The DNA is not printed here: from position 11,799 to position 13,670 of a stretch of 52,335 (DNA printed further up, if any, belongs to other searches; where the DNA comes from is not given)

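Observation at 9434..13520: Non-pyrrolysine MttB-family methyltransferase paired head-to-head with a DMGDH-type flavoprotein, with no corrinoid partner in cis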

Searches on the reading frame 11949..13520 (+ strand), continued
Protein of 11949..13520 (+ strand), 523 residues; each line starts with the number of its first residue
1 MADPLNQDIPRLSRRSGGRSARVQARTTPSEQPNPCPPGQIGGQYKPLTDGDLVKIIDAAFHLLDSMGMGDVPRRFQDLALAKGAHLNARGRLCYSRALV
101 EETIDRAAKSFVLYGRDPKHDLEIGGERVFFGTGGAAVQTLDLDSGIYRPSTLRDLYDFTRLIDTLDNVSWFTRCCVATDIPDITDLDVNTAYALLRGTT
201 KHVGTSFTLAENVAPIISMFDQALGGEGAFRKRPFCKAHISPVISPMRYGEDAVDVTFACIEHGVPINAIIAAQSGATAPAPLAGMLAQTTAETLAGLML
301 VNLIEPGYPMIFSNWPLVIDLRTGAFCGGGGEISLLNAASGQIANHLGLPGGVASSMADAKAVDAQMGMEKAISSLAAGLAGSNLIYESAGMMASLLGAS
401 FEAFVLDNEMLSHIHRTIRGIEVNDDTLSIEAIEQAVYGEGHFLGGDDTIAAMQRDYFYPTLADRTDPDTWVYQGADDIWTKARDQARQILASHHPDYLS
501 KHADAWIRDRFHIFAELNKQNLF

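Call 63: find_homologous_proteins(query=L089:8947-10464:+, max_evalue=1e-50)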
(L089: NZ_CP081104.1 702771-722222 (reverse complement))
Query L089:8947-10464:+ (505 aa): 5297 proteins with E <= 1e-50 among 8000 candidates; the best 120 are listed.
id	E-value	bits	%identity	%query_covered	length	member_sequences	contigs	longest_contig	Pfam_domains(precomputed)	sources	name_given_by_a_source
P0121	0.0e+0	1084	94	100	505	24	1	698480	PF06253.17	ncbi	-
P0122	0.0e+0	1079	93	100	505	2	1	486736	PF06253.17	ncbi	-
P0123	0.0e+0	1070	92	100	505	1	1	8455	PF06253.17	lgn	-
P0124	0.0e+0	1069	92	100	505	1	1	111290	PF06253.17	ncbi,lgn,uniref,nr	ncbi:trimethylamine---corrinoid protein Co-methyltransferase [Ruegeria halocynthiae]|uniref:Trimethy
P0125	0.0e+0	1068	92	100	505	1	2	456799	PF06253.17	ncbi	-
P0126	0.0e+0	1016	89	100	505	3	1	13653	PF06253.17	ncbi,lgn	-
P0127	0.0e+0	1015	88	100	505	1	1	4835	PF06253.17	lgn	-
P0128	7.9e-294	993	85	100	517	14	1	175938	PF06253.17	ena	-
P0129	7.0e-293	990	86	100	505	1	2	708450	PF06253.17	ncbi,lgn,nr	ncbi:trimethylamine methyltransferase MttB [Rhodobacteraceae bacterium KLH11]|nr:trimethylamine meth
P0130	2.3e-292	988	85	100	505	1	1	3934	PF06253.17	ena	-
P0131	1.3e-291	986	87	97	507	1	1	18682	PF06253.17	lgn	-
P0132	2.9e-291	984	85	100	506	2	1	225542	PF06253.17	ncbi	-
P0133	3.2e-291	984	85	100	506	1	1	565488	PF06253.17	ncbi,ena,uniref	ncbi:trimethylamine methyltransferase family protein [Ruegeria sp.]|uniref:trimethylamine methyltran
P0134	9.0e-291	983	85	100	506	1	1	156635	PF06253.17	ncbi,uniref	ncbi:trimethylamine methyltransferase family protein [Ruegeria profundi]|uniref:trimethylamine methy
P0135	1.4e-290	982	86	97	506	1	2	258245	PF06253.17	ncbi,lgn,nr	ncbi:MAG: trimethylamine methyltransferase family protein [Pelagimonas sp.]|nr:trimethylamine methyl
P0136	1.8e-290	982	86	96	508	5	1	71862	PF06253.17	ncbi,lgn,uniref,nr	ncbi:trimethylamine methyltransferase [Ruegeria sp. HKCCD4884]|uniref:trimethylamine methyltransfera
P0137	1.9e-290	982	85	100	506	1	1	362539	PF06253.17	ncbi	-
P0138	2.0e-290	982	85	100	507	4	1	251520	PF06253.17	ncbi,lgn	ncbi:MAG: trimethylamine methyltransferase family protein [Ruegeria sp.]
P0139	2.3e-290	981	85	100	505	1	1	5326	PF06253.17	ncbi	-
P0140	5.0e-290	980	84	100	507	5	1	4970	PF06253.17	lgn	-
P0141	6.1e-290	980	86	97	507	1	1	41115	PF06253.17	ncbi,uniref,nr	ncbi:trimethylamine methyltransferase family protein [Leisingera sp.]|uniref:trimethylamine methyltr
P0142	7.2e-290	980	85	100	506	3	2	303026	PF06253.17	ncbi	-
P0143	2.0e-289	978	85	100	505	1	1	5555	PF06253.17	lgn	-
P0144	2.5e-289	978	85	100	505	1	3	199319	PF06253.17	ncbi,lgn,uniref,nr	ncbi:trimethylamine methyltransferase family protein [Roseovarius aestuarii]|uniref:Trimethylamine m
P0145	3.3e-289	978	85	97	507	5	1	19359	PF06253.17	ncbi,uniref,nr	ncbi:trimethylamine methyltransferase family protein [Ruegeria arenilitoris]|uniref:trimethylamine m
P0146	4.8e-289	977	86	97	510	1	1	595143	PF06253.17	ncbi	-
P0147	5.0e-289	977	85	100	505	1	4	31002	PF06253.17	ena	-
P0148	5.1e-289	977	85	100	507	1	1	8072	PF06253.17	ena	-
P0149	6.2e-289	977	85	100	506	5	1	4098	PF06253.17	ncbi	ncbi:MAG: trimethylamine methyltransferase family protein [Ruegeria sp.]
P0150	7.2e-289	977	85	100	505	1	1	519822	PF06253.17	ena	-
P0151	7.9e-289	976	85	100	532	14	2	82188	PF06253.17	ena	-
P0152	1.2e-288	976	84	100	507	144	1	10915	PF06253.17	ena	-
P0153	1.4e-288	976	85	97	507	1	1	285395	PF06253.17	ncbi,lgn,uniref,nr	ncbi:trimethylamine methyltransferase family protein [Leisingera methylohalidivorans]|uniref:trimeth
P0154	2.0e-288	975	85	100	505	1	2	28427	PF06253.17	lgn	-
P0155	2.2e-288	975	85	97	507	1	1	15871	PF06253.17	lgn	-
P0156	2.3e-288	975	85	97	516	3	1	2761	PF06253.17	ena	-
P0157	3.4e-288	974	85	100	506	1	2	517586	PF06253.17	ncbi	-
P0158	4.5e-288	974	84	100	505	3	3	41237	PF06253.17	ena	-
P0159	6.7e-288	973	85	100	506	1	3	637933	PF06253.17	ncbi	-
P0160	7.0e-288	973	85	100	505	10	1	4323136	PF06253.17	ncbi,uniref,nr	ncbi:trimethylamine methyltransferase family protein [Leisingera sp. M658]|uniref:trimethylamine met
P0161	7.2e-288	973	85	97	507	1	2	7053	PF06253.17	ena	-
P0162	1.4e-287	972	84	100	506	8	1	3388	PF06253.17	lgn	-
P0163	1.4e-287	972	85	97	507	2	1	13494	PF06253.17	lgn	-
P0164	1.5e-287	972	85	100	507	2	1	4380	PF06253.17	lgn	-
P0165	1.8e-287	972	84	100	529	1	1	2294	PF06253.17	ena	-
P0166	2.0e-287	972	84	100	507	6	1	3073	PF06253.17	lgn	-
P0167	2.7e-287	971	85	100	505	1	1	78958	PF06253.17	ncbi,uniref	ncbi:trimethylamine methyltransferase family protein [Leisingera sp. D0M16]|uniref:trimethylamine me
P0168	3.4e-287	971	84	97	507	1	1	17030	PF06253.17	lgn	-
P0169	4.1e-287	971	85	100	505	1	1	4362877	PF06253.17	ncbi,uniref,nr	ncbi:trimethylamine methyltransferase family protein [Leisingera thetidis]|uniref:trimethylamine met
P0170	6.8e-287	970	84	100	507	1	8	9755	PF06253.17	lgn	-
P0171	7.8e-287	970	85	97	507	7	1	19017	PF06253.17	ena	-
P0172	1.5e-286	969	85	100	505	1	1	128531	PF06253.17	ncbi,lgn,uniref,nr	ncbi:trimethylamine methyltransferase family protein [Leisingera sp. MMG026]|uniref:trimethylamine m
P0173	2.4e-286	968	84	100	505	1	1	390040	PF06253.17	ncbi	-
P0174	3.9e-286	967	85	100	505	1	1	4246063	PF06253.17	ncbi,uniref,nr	ncbi:trimethylamine methyltransferase family protein [Leisingera sp. NJS204]|uniref:trimethylamine m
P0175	5.9e-286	967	83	100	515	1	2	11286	PF06253.17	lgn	-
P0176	6.5e-286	967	85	96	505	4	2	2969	PF06253.17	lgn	-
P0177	1.2e-285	966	85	97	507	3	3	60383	PF06253.17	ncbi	-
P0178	2.2e-285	965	83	100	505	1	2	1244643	PF06253.17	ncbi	ncbi:MAG: trimethylamine methyltransferase family protein [Cognatishimia sp.]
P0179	2.7e-285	965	84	100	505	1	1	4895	PF06253.17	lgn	-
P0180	3.2e-285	964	84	100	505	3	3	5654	PF06253.17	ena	-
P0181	3.4e-285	964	83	100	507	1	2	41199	PF06253.17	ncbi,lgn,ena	ncbi:MAG: trimethylamine methyltransferase family protein [Paracoccaceae bacterium]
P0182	3.7e-285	964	83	100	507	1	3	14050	PF06253.17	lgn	-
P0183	4.7e-285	964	84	97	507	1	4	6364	PF06253.17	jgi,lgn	-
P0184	6.0e-285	964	83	100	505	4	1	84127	PF06253.17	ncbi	ncbi:MAG: trimethylamine methyltransferase family protein [Pseudomonadota bacterium]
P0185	9.9e-285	963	84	99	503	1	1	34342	PF06253.17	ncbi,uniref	ncbi:trimethylamine methyltransferase family protein [Ruegeria hyattellae]|uniref:trimethylamine met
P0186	1.2e-284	963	84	100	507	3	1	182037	PF06253.17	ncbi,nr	ncbi:MAG: trimethylamine methyltransferase family protein [Pelagimonas sp.]|nr:trimethylamine methyl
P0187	1.2e-284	963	83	100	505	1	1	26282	PF06253.17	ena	-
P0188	1.7e-284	962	83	100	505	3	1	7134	PF06253.17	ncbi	-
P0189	2.0e-284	962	84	100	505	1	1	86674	PF06253.17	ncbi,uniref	ncbi:trimethylamine methyltransferase family protein [Sulfitobacter aestuarii]|uniref:Trimethylamine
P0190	2.3e-284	962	84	99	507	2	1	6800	PF06253.17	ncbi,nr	ncbi:MAG: trimethylamine methyltransferase family protein [Rhodobacteraceae bacterium]|nr:trimethyla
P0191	2.3e-284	962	85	97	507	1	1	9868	PF06253.17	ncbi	ncbi:MAG: trimethylamine methyltransferase family protein [Pseudomonadota bacterium]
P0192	2.4e-284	962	83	100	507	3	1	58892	PF06253.17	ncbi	ncbi:MAG: trimethylamine methyltransferase family protein [Pseudomonadota bacterium]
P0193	2.5e-284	962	84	99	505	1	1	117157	PF06253.17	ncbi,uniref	ncbi:trimethylamine methyltransferase family protein [Roseovarius sp. S1116L3]|uniref:trimethylamine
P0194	3.3e-284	961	86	97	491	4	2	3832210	PF06253.17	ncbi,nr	ncbi:trimethylamine methyltransferase MttB [Phaeobacter inhibens]|nr:trimethylamine methyltransferas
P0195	3.4e-284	961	85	99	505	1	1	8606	PF06253.17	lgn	-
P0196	6.5e-284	960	83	100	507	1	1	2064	PF06253.17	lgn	-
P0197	9.0e-284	960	83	100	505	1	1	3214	PF06253.17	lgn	-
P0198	1.1e-283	959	83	100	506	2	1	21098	PF06253.17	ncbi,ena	-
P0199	1.4e-283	959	84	100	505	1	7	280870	PF06253.17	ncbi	ncbi:MAG: trimethylamine methyltransferase family protein [Paracoccaceae bacterium]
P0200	1.8e-283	959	85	99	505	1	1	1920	PF06253.17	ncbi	-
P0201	2.0e-283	959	83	100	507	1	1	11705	PF06253.17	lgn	-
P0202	3.0e-283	958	85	97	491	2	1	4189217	PF06253.17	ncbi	-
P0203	3.4e-283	958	83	100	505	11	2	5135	PF06253.17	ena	-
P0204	3.8e-283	958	83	100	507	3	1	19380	PF06253.17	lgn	-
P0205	3.9e-283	958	84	97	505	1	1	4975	PF06253.17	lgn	-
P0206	3.9e-283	958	84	100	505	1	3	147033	PF06253.17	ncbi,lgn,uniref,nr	ncbi:trimethylamine methyltransferase family protein [Leisingera sp. HS039]|uniref:trimethylamine me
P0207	5.6e-283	957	84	97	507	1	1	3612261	PF06253.17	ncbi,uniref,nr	ncbi:trimethylamine methyltransferase family protein [Roseovarius sp. SCSIO 43702]|uniref:trimethyla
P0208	1.1e-282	956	85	97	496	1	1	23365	PF06253.17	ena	-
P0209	1.3e-282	956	84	96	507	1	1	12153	PF06253.17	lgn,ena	-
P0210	1.7e-282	955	82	100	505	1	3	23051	PF06253.17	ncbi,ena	-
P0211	2.0e-282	955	83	100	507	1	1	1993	PF06253.17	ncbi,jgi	-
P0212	2.1e-282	955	84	99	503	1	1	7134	PF06253.17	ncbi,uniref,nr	ncbi:trimethylamine methyltransferase family protein [Ruegeria sp. 2012CJ41-6]|uniref:Trimethylamine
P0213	2.2e-282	955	82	100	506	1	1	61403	PF06253.17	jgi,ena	-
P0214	2.2e-282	955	85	97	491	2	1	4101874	PF06253.17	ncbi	-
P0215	2.4e-282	955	83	99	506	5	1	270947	PF06253.17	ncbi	-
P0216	2.5e-282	955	82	99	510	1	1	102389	PF06253.17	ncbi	ncbi:MAG: trimethylamine methyltransferase family protein [Pseudomonadota bacterium]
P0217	4.0e-282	954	83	100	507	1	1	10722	PF06253.17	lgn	-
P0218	9.8e-282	953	83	99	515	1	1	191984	PF06253.17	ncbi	-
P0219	9.9e-282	953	82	100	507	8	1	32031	PF06253.17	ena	-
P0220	1.1e-281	953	83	100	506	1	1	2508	PF06253.17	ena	-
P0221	1.1e-281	953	83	99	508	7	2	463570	PF06253.17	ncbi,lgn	ncbi:MAG: trimethylamine methyltransferase family protein [Pseudomonadota bacterium]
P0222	1.3e-281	953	81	100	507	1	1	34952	PF06253.17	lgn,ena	-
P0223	1.7e-281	952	82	100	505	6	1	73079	PF06253.17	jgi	-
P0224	2.4e-281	952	82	100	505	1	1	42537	PF06253.17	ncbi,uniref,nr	ncbi:trimethylamine methyltransferase family protein [Cochlodiniinecator piscidefendens]|uniref:trim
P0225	4.1e-281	951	84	99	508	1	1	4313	PF06253.17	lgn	-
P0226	6.8e-281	950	83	100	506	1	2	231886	PF06253.17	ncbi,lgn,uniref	ncbi:MAG: trimethylamine methyltransferase family protein [Marivita sp.]|uniref:trimethylamine methy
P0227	7.0e-281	950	84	99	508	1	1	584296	PF06253.17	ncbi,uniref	ncbi:MAG: trimethylamine methyltransferase family protein [Ruegeria sp.]|uniref:trimethylamine methy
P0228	1.2e-280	949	83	99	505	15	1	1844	PF06253.17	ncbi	-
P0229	1.7e-280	949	82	100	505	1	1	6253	PF06253.17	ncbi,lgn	ncbi:MAG: trimethylamine methyltransferase family protein [Sulfitobacter sp.]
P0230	1.7e-280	949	82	100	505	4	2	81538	PF06253.17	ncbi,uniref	ncbi:MAG: trimethylamine methyltransferase family protein [Sedimentitalea sp.]|uniref:trimethylamine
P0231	1.7e-280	949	84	97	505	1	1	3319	PF06253.17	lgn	-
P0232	3.0e-280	948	81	100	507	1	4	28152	PF06253.17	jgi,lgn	-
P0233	3.1e-280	948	82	100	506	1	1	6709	PF06253.17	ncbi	-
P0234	4.7e-280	947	82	100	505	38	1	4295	PF06253.17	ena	-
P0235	6.9e-280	947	82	100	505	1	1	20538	PF06253.17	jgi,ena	-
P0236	1.9e-279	945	82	100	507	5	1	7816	PF06253.17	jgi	jgi:trimethylamine--corrinoid protein Co-methyltransferase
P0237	2.1e-279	945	83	97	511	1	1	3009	PF06253.17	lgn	-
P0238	2.2e-279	945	82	100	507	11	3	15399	PF06253.17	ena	-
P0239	3.2e-279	945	83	99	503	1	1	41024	PF06253.17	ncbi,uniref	ncbi:trimethylamine methyltransferase family protein [Ruegeria jejuensis]|uniref:trimethylamine meth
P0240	3.6e-279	945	84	97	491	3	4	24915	PF06253.17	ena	-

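Call 64: find_encoding_contigs(protein=P0194, flank=10000, max_places=4)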
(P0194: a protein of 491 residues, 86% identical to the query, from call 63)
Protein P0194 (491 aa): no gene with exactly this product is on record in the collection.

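Call 65: list_cluster_members(proteins=[P0194, P0202, P0214])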
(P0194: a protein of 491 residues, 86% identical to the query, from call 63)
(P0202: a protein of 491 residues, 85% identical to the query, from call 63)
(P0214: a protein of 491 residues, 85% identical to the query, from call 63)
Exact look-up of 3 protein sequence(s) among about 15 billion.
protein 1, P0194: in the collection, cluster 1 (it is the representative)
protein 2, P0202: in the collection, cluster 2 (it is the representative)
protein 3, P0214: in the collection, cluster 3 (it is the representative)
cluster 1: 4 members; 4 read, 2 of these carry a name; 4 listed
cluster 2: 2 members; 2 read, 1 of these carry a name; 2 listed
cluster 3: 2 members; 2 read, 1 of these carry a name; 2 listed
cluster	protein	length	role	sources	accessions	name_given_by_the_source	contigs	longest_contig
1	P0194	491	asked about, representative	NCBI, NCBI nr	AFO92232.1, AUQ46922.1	trimethylamine methyltransferase MttB [Phaeobacter inhibens] | trimethylamine methyltransferase MttB [Phaeobacter inhibens DSM 17395]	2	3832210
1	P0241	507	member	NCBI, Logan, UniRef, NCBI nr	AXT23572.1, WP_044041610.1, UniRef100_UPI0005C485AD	trimethylamine methyltransferase [Phaeobacter inhibens] | trimethylamine methyltransferase family protein n=1 Tax=Phaeobacter inhibens TaxID=221822 ... | trimethylamine methyltransferase family protein [Phaeobacter inhibens]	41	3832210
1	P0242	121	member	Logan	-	-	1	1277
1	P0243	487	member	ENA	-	-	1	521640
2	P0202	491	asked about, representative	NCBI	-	-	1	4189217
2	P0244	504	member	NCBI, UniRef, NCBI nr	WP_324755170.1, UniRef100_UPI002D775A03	trimethylamine methyltransferase family protein [Roseovarius sp. Pro17] | trimethylamine methyltransferase family protein n=1 Tax=Roseovarius sp. Pro17 ...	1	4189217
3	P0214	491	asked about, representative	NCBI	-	-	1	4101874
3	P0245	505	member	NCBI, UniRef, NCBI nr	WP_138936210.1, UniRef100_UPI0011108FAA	trimethylamine methyltransferase family protein [Roseovarius arcticus] | trimethylamine methyltransferase family protein n=1 Tax=Roseovarius arcticus ...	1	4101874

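Call 66: find_encoding_contigs(protein=P0241, flank=10000, max_places=3)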
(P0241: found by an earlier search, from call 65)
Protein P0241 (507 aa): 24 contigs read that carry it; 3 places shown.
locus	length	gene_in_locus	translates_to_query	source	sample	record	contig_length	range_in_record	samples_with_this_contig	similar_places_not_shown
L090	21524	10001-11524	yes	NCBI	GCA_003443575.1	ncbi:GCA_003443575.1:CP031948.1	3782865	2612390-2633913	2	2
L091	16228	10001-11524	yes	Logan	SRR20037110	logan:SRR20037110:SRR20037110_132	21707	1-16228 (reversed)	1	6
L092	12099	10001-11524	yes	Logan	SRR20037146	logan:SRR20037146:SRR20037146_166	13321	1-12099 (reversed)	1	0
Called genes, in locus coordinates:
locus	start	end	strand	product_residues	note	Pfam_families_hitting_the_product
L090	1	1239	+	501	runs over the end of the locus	PF01425:Amidase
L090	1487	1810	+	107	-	-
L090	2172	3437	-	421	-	PF00815:Histidinol_dh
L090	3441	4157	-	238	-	PF01177:Asp_Glu_race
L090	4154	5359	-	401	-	PF01041:DegT_DnrJ_EryC1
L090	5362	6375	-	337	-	PF00291:PALP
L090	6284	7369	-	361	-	PF00165:HTH_AraC (faint), PF12833:HTH_18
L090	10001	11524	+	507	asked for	PF06253:MTTB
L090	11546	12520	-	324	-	PF00126:HTH_1, PF03466:LysR_substrate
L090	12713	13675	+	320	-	PF04069:OpuAC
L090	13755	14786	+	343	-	PF00528:BPD_transp_1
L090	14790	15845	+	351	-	PF09818:ABC_ATPase (faint), PF00005:ABC_tran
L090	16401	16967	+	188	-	-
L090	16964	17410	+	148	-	-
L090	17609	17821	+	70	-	-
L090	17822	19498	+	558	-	PF00239:Resolvase, PF07508:Recombinase, PF13408:Zn_ribbon_recom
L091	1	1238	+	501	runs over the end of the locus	PF01425:Amidase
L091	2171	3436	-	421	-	PF00815:Histidinol_dh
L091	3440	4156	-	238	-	PF01177:Asp_Glu_race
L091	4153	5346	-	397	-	PF01041:DegT_DnrJ_EryC1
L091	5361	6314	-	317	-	PF00291:PALP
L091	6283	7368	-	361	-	PF00165:HTH_AraC (faint), PF12833:HTH_18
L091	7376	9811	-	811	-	PF01266:DAO, PF07992:Pyr_redox_2 (faint), PF13454:NAD_binding_9 (faint), PF16350:FAO_M, PF01571:GCV_T, PF08669:GCV_T_C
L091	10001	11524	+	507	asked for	PF06253:MTTB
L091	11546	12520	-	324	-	PF00126:HTH_1, PF03466:LysR_substrate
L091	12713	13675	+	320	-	PF04069:OpuAC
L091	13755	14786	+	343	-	PF00528:BPD_transp_1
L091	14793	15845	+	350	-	PF09818:ABC_ATPase (faint), PF00005:ABC_tran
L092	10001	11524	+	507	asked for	PF06253:MTTB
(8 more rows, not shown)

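Call 74: search_solved_structures(query=L090:12713-13675:+, max_evalue=0.00001)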
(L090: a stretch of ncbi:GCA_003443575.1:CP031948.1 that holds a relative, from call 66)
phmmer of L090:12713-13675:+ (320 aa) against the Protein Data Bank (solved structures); distinct sequences matched with E-value up to 0.00001: 2.
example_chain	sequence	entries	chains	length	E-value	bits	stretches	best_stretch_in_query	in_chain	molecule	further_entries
7yle_A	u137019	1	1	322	1.1e-136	458.6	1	6-319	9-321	Glycine betaine/proline ABC transporter, periplasmic glycinebetaine/proline-binding protei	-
4xz6_A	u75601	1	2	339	1.3e-10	44.3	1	17-312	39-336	Glycine betaine/proline ABC transporter, periplasmic substrate-binding protein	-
